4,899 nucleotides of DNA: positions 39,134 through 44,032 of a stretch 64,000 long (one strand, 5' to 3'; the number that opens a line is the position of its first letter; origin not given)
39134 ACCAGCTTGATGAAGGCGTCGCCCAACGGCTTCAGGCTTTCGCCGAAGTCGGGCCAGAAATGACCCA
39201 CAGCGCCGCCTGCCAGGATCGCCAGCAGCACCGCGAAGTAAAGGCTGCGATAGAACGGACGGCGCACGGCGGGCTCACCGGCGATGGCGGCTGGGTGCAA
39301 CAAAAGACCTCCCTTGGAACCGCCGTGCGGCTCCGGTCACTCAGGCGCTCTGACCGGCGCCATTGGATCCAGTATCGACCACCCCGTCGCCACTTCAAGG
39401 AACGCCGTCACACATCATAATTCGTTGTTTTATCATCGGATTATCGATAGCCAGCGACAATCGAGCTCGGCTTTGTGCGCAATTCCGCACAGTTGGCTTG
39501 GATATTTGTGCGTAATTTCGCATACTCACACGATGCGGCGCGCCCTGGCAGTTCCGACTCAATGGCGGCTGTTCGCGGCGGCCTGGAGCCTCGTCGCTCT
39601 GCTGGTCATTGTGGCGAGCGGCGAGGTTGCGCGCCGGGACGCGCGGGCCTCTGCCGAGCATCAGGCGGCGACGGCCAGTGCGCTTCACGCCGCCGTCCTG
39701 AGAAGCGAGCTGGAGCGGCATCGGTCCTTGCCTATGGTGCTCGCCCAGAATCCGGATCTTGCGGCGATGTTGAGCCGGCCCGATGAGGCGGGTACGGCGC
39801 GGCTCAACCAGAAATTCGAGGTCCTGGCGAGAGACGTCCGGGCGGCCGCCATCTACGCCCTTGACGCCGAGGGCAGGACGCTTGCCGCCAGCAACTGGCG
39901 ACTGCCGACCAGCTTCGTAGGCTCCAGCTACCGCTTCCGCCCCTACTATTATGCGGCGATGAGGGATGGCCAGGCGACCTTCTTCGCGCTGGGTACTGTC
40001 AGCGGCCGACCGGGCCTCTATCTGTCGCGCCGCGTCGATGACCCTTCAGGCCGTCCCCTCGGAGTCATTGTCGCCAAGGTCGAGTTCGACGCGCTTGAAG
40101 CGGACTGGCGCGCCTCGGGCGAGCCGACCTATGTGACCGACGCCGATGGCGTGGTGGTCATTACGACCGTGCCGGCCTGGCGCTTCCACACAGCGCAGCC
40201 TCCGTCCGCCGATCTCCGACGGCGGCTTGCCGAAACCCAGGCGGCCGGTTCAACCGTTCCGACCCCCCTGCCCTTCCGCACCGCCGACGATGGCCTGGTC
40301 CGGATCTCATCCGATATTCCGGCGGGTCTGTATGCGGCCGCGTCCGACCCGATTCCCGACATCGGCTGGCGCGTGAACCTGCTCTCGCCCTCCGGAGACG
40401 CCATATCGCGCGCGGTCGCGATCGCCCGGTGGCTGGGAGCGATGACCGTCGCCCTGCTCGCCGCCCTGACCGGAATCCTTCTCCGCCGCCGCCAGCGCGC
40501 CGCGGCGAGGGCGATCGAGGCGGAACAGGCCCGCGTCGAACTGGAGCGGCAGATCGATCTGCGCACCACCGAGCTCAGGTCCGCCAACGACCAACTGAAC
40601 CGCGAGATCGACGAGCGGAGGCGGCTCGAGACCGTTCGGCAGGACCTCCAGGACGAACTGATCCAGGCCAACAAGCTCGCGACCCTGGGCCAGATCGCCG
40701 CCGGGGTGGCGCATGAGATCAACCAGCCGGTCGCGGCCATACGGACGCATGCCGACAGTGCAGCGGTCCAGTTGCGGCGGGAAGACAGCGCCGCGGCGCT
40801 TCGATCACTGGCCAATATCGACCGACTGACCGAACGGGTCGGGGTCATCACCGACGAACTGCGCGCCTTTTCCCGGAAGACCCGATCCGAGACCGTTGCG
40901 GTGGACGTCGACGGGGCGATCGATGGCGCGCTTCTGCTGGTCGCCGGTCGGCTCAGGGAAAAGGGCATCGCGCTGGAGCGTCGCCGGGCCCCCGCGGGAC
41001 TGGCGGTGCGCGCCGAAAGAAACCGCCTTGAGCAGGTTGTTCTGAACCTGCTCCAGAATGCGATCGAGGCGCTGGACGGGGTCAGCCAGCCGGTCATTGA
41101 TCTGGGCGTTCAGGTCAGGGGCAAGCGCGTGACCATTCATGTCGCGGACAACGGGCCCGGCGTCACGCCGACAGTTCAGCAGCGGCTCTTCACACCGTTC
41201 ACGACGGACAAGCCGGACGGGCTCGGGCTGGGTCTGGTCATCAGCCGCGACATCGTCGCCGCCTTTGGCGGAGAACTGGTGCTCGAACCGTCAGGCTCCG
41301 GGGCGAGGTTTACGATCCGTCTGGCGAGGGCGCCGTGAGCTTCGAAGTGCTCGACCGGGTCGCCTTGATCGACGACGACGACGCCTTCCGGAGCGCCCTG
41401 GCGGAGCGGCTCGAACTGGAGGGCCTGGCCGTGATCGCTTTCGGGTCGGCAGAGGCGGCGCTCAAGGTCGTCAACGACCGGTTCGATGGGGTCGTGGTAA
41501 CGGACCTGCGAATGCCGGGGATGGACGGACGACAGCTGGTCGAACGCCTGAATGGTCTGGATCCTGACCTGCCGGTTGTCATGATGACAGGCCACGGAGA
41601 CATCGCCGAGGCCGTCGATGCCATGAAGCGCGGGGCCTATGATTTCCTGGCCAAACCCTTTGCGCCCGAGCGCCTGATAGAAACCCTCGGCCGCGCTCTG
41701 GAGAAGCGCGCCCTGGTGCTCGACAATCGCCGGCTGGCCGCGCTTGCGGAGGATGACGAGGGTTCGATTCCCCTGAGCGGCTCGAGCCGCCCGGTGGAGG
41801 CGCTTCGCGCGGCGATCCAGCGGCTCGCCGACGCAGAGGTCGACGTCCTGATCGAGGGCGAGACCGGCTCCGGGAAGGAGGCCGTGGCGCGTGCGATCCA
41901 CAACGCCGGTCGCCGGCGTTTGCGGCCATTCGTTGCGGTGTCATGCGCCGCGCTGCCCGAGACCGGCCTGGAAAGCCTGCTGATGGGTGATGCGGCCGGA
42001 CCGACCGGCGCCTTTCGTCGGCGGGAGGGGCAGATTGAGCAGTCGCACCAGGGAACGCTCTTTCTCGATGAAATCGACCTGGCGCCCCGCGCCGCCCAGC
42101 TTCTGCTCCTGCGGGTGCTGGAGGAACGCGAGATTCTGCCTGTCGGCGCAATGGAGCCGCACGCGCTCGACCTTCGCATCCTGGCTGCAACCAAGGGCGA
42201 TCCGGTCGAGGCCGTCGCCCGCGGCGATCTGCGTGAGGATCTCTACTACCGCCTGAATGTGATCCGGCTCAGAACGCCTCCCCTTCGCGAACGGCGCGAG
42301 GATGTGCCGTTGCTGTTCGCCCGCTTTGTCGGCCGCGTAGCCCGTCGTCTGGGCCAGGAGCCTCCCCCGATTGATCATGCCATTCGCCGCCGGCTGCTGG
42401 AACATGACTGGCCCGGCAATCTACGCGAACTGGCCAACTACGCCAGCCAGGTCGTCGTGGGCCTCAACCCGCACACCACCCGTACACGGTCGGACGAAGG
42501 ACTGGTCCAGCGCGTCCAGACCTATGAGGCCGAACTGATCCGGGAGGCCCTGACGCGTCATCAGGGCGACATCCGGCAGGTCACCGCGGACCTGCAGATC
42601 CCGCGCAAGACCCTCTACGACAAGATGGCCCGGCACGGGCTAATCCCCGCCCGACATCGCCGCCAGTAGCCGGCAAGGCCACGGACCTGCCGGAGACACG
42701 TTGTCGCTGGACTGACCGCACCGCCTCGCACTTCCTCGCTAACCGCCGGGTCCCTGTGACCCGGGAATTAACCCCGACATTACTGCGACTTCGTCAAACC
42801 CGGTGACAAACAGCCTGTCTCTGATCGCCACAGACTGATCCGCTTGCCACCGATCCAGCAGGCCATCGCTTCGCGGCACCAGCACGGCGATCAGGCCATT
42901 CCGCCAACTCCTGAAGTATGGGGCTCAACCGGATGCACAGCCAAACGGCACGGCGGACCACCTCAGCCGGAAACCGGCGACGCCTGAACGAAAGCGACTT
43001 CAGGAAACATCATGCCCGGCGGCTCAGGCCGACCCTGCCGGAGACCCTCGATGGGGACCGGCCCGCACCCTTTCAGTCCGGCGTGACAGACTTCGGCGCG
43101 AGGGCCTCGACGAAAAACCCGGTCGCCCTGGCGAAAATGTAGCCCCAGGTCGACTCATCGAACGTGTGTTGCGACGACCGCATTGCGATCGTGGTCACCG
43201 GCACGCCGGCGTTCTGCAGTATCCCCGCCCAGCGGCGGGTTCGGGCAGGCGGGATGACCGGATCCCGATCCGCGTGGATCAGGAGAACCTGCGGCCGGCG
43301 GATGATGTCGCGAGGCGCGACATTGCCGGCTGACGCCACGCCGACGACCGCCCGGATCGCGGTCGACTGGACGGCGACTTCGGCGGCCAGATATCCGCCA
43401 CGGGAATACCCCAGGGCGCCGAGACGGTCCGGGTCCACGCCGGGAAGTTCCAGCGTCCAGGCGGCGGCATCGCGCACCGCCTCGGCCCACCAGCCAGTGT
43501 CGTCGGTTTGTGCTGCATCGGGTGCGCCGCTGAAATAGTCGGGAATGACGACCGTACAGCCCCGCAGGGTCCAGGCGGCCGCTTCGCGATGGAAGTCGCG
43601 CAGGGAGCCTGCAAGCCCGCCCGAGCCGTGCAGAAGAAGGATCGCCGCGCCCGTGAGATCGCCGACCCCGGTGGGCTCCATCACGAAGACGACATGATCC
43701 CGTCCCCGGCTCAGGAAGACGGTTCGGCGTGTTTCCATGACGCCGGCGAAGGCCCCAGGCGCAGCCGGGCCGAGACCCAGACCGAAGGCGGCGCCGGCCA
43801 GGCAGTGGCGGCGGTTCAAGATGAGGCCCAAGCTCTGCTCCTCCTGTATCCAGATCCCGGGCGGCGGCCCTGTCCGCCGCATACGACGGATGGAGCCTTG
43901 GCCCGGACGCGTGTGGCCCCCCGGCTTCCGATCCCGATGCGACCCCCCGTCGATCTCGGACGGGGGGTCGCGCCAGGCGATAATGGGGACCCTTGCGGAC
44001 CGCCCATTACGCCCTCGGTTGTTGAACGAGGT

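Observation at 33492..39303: dctA-TonB receptor-secreted serine hydrolase operon: a possible dicarboxylate-polyester (polymalate) utilisation system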

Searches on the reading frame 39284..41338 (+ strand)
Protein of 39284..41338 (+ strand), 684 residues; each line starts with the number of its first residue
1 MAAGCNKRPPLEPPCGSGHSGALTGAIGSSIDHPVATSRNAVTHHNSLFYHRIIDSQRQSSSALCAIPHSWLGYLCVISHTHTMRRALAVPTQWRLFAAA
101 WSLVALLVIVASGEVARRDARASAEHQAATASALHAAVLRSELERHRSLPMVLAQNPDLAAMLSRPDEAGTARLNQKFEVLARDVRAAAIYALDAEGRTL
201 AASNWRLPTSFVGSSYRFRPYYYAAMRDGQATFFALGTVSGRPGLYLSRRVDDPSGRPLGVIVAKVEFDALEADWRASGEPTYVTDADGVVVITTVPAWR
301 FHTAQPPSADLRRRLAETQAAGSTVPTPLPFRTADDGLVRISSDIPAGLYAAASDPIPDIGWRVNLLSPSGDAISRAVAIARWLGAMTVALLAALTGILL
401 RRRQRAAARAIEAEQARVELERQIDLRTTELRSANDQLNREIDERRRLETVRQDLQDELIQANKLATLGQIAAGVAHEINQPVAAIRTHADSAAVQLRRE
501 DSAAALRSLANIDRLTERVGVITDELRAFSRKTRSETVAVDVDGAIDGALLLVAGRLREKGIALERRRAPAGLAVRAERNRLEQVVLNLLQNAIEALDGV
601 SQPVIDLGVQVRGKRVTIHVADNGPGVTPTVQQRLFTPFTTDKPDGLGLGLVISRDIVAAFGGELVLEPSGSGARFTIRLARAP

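Call 6: search_protein_families(library=pfam, proteins=[window:39284-41338:+])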
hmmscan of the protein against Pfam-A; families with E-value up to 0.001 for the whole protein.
window:39284-41338:+ (684 aa): 4 families
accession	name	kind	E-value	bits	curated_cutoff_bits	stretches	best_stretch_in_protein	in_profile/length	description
PF02518.31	HATPase_c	-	5.8e-21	75.5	26.4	1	579-681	3-108/111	Histidine kinase-, DNA gyrase B-, and HSP90-like ATPase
PF02743.24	dCache_1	-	2.8e-17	63.5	45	1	121-295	4-183/240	Cache domain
PF00512.31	HisKA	-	2.5e-07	31.1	26.9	1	468-533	2-64/66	His Kinase A (phospho-acceptor) domain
PF14501.12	HATPase_c_5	-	1.5e-05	25.3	22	1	583-668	7-89/102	GHKL domain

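Call 7: search_protein_families(library=ncbifam, proteins=[window:39284-41338:+])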
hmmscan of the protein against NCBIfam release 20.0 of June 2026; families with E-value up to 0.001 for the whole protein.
window:39284-41338:+ (684 aa): 71 families (the best 25 are shown)
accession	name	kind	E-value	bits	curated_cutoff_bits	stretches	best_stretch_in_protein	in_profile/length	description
NF047794.1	HisKinPtgB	equivalog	4.6e-46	157.3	1000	1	430-667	404-639/656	two-component system sensor histidine kinase PgtB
NF008468.0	PRK11360.1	equivalog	1.7e-42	145.6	646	1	450-682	378-608/616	two-component system sensor histidine kinase AtoS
NF007688.0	PRK10364.1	equivalog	3.6e-39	134.8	479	1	446-680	218-449/460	two-component system sensor histidine kinase ZraS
NF052574.1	HisKinEspCMyxo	equivalog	4.9e-37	127.5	1200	1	428-684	378-639/785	serine histidine kinase EspC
NF010411.0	PRK13837.1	equivalog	3.6e-34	117.9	647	1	427-680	410-673/828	two-component system VirA-like sensor kinase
NF040750.1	tetrathio_HK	equivalog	3.8e-34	118.1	750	1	448-668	315-539/555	tetrathionate respiration histidine kinase TtrS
NF041777.1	sens_FixL_Rhizob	equivalog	3.1e-32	111.8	850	1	440-680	234-479/485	sensor protein FixL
NF038348.1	T2SS_HK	subfamily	2.7e-31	108.7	450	2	516-680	408-571/574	histidine kinase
NF052573.1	HisKinEspAMyxo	equivalog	5.9e-27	94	1400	1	447-681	363-610/755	serine histidine kinase EspA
NF047466.1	hybrid_RR_LvrB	exception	7.2e-25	87.9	500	1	441-680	125-374/377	hybrid histidine kinase/response regulator LvrB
TIGR02916.1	PEP_his_kin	equivalog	6.3e-24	84.5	300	1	452-680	459-678/679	XrtA/PEP-CTERM system histidine kinase PrsK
TIGR02956.1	TMAO_torS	equivalog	6.3e-22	77.5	676.5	1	412-682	417-684/967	TMAO reductase system sensor histidine kinase/response regulator TorS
NF046044.1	PnpS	equivalog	1.6e-21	76.8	400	1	473-680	175-389/390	two-component system histidine kinase PnpS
NF010076.0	PRK13557.1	subfamily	2.8e-21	75.6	631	1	451-665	146-376/540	histidine kinase famiy protein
NF053867.1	SprKinKinDBac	equivalog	3.7e-21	75.2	775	1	461-677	279-492/500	sporulation kinase KinD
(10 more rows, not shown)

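Call 83: search_solved_structures(query=window:39533-41338:+, max_evalue=0.00001, show_alignments=0)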
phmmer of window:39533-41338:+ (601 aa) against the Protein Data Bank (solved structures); distinct sequences matched with E-value up to 0.00001: 39.
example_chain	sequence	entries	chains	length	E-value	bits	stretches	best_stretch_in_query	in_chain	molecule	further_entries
2zbb_A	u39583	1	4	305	9.7e-66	226.1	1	31-287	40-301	C4-dicarboxylate transport sensor protein dctB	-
3e4o_A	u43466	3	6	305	1.9e-65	225.1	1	31-287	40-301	C4-dicarboxylate transport sensor protein dctB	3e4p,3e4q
8a3u_A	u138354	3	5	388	1.5e-27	100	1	355-596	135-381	Putative Sensory box protein,Sensor protein FixL | Putative Sensory box protein,Putative Sensory box protein,Sensor protein FixL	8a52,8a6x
8a7f_A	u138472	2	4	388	1.5e-27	100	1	355-596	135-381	Putative Sensory box protein,Sensor protein FixL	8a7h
4gcz_A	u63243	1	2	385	1.6e-27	100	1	355-596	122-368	Blue-light photoreceptor, Sensor protein fixL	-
9jfj_A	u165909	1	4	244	1e-26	97.3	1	369-597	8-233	Sensor histidine kinase ZraS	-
3by9_A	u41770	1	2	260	1.2e-26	97.1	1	56-286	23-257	Sensor protein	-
3a0r_A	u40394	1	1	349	8.1e-19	71.2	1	338-601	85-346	Sensor protein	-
8vc9_A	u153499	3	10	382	1.3e-16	64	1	360-596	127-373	Leptospira virulence regulator B (LvrB) | histidine kinase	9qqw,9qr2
3d36_A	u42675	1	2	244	5.6e-15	58.5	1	376-587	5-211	Sporulation kinase B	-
5idj_A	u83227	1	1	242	1.1e-14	57.6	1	377-595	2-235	Histidine kinase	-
9p6i_A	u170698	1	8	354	1.5e-14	57.1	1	371-596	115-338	histidine kinase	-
3a0t_A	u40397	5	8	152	5e-13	52.1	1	486-601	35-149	Sensor protein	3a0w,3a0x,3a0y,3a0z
7z8n_A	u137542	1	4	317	7.3e-12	48.3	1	346-598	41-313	Histidine kinase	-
5uht_A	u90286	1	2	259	2.4e-11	46.6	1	387-596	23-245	Sensor histidine kinase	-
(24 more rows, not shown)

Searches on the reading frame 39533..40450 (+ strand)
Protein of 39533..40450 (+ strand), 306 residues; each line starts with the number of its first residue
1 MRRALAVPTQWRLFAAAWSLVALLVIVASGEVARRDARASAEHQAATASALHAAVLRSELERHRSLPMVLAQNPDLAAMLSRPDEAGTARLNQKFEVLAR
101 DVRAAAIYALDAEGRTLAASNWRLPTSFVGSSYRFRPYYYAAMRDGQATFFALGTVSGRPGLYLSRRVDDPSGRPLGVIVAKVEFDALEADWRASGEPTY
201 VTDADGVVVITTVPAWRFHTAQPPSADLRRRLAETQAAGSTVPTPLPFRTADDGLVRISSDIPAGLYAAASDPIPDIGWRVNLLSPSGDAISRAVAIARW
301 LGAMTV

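Call 85: search_solved_structures(query=window:39533-40450:+, max_evalue=1e-20, show_alignments=1)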
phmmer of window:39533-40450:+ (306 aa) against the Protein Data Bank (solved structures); distinct sequences matched with E-value up to 1e-20: 3.
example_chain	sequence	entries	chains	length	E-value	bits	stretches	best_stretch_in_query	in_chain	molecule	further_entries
2zbb_A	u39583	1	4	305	1.5e-66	227.9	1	31-287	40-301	C4-dicarboxylate transport sensor protein dctB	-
3e4o_A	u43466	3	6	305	2.9e-66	227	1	31-287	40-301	C4-dicarboxylate transport sensor protein dctB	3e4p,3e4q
3by9_A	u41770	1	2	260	1.9e-27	99.6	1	56-286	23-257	Sensor protein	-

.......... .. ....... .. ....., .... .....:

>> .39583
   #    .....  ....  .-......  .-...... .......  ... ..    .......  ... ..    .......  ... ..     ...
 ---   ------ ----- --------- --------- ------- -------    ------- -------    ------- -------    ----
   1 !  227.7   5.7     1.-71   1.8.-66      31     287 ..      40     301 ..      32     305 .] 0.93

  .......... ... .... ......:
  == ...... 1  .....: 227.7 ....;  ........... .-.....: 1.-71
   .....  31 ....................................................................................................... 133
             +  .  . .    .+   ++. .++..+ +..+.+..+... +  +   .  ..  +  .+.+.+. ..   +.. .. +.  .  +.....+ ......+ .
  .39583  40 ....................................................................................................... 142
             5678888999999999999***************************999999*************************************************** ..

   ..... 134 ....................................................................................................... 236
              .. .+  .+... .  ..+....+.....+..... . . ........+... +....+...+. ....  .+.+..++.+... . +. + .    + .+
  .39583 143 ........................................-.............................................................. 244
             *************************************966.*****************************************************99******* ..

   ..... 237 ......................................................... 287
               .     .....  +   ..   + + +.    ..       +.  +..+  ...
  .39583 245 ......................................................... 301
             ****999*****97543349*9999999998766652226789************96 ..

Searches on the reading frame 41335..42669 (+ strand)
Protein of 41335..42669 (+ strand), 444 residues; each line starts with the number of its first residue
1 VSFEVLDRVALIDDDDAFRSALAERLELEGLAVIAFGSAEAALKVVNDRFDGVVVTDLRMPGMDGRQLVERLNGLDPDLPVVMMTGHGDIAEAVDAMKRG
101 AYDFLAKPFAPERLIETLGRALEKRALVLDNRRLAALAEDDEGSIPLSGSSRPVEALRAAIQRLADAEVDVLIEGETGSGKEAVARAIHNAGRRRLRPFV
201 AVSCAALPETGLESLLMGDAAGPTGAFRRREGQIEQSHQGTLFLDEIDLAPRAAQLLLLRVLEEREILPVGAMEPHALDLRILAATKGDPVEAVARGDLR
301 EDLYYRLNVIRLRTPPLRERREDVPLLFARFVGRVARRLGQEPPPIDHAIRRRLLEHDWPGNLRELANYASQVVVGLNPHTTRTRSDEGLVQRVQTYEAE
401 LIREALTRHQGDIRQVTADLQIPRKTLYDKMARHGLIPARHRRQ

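Call 6: search_protein_families(library=pfam, proteins=[window:41335-42669:+])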
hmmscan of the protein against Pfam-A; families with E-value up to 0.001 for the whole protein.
window:41335-42669:+ (444 aa): 7 families
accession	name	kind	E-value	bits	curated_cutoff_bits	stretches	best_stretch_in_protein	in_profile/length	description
PF00158.32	Sigma54_activat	-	2.1e-50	171.1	20.2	1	148-312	2-167/168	Sigma-54 interaction domain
PF00072.30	Response_reg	-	5.4e-28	97.8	30.2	1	9-117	1-109/111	Response regulator receiver domain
PF14532.12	Sigma54_activ_2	-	1.5e-15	58.1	25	1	149-317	2-138/138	Sigma-54 interaction domain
PF25601.1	AAA_lid_14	-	1e-14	54.6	27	1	318-375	1-58/87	AAA+ ATPase lid domain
PF02954.25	HTH_8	-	6e-07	29.5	22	1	398-433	6-41/42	Bacterial regulatory protein, Fis family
PF07728.20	AAA_5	-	1.5e-05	25.5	22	1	170-287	1-122/139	AAA domain (dynein-related subfamily)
PF07724.20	AAA_2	-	8.1e-05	23.2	27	1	168-265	3-102/166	AAA domain (Cdc48 subfamily)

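Call 7: search_protein_families(library=ncbifam, proteins=[window:41335-42669:+])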
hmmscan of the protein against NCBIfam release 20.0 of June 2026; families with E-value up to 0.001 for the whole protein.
window:41335-42669:+ (444 aa): 105 families (the best 25 are shown)
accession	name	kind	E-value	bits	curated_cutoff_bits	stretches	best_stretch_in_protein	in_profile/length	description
TIGR01818.1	ntrC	equivalog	3.2e-100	336.1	558.6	1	10-375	2-365/463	nitrogen regulation protein NR(I)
NF008469.0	PRK11361.1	equivalog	2.7e-91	306.6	714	1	6-375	4-374/461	acetoacetate metabolism transcriptional regulator AtoC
NF051870.1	NAssimRespRegNtrX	equivalog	1.5e-85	287.8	600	1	9-375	4-366/452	nitrogen assimilation response regulator NtrX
TIGR02915.1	PEP_resp_reg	equivalog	1.3e-84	284.6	502.6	1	11-436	3-444/445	PEP-CTERM-box response regulator transcription factor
NF011695.0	PRK15115.1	equivalog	6.6e-83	278.9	763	1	8-377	8-367/445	two-component system response regulator GlrR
NF047793.1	ResRegPgtA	equivalog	4.7e-81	272.7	650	1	9-436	8-408/414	two-component system response regulator PgtA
NF008176.1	PRK10923.1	equivalog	5.3e-79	266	620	1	9-373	6-367/469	nitrogen regulation protein NR(I)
NF007689.0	PRK10365.1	equivalog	7.4e-76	255.7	760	1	10-433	9-441/441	sigma-54-dependent response regulator transcription factor ZraR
NF041946.1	LuxO_transreg_Vib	equivalog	7.1e-75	252.5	800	1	30-376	20-365/463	quorum-sensing sigma-54 dependent transcriptional regulator LuxO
NF003451.0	PRK05022.1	equivalog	1.6e-67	228.4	476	1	134-374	179-420/512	nitric oxide reductase transcriptional regulator NorR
NF049963.1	RespRegFlgRCampy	domain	2.2e-67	227.8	750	1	9-434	3-427/429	fla regulon two-component system response regulator FlgR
NF041552.1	TF_PrdR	equivalog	6.9e-65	219.5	795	1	148-433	270-575/577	sigma-54 dependent transcriptional regulator PrdR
TIGR01817.1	nifA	equivalog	2.2e-64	218.2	528.85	1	147-373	198-424/534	nif-specific transcriptional activator NifA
TIGR02329.1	propionate_PrpR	equivalog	1.8e-63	215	499.2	1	147-431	214-524/526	propionate catabolism operon regulatory protein PrpR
NF038308.1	RNA_repair_RtcR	equivalog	1.6e-62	212.1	650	1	116-437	151-480/530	RNA repair transcriptional activator RtcR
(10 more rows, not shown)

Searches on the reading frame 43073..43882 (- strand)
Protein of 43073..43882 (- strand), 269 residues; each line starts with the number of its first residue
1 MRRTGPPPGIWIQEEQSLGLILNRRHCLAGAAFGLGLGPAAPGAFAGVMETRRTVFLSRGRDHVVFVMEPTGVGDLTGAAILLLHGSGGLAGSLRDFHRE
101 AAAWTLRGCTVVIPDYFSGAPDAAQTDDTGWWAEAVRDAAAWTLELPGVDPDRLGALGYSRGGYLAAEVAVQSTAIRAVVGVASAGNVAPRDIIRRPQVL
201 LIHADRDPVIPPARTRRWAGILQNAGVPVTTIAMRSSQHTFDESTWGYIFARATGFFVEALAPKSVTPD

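Call 6: search_protein_families(library=pfam, proteins=[window:43073-43882:-])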
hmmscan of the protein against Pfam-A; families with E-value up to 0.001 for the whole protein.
window:43073-43882:- (269 aa): 4 families
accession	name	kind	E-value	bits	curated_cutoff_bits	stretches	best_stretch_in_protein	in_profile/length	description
PF00326.27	Peptidase_S9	-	6.5e-12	45.8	22.6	2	195-261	143-210/213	Prolyl oligopeptidase family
PF07859.19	Abhydrolase_3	-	2e-07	31.4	25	1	82-174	2-93/210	alpha/beta hydrolase fold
PF01738.24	DLH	-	9.3e-07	29.1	21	1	69-243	7-190/217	Dienelactone hydrolase family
PF00561.26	Abhydrolase_1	-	6.1e-06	26.5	25.8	0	80-184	2-102/245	alpha/beta hydrolase fold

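Call 7: search_protein_families(library=ncbifam, proteins=[window:43073-43882:-])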
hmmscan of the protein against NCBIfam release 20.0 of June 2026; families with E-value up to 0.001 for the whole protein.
window:43073-43882:- (269 aa): 3 families
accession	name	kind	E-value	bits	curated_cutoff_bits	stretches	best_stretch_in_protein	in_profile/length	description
NF058653.1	LipP1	equivalog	0.0002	20.3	350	0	79-173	72-165/300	LipP1 family hormone-sensitive lipase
NF050058.1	e_dPHAscl_type1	hypoth_equivalog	0.00028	20.5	150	0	81-185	25-137/276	extracellular catalytic domain type 1 short-chain-length polyhydroxyalkanoate depolymerase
NF008525.0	PRK11460.1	equivalog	0.0009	18.6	191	0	148-244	99-196/232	esterase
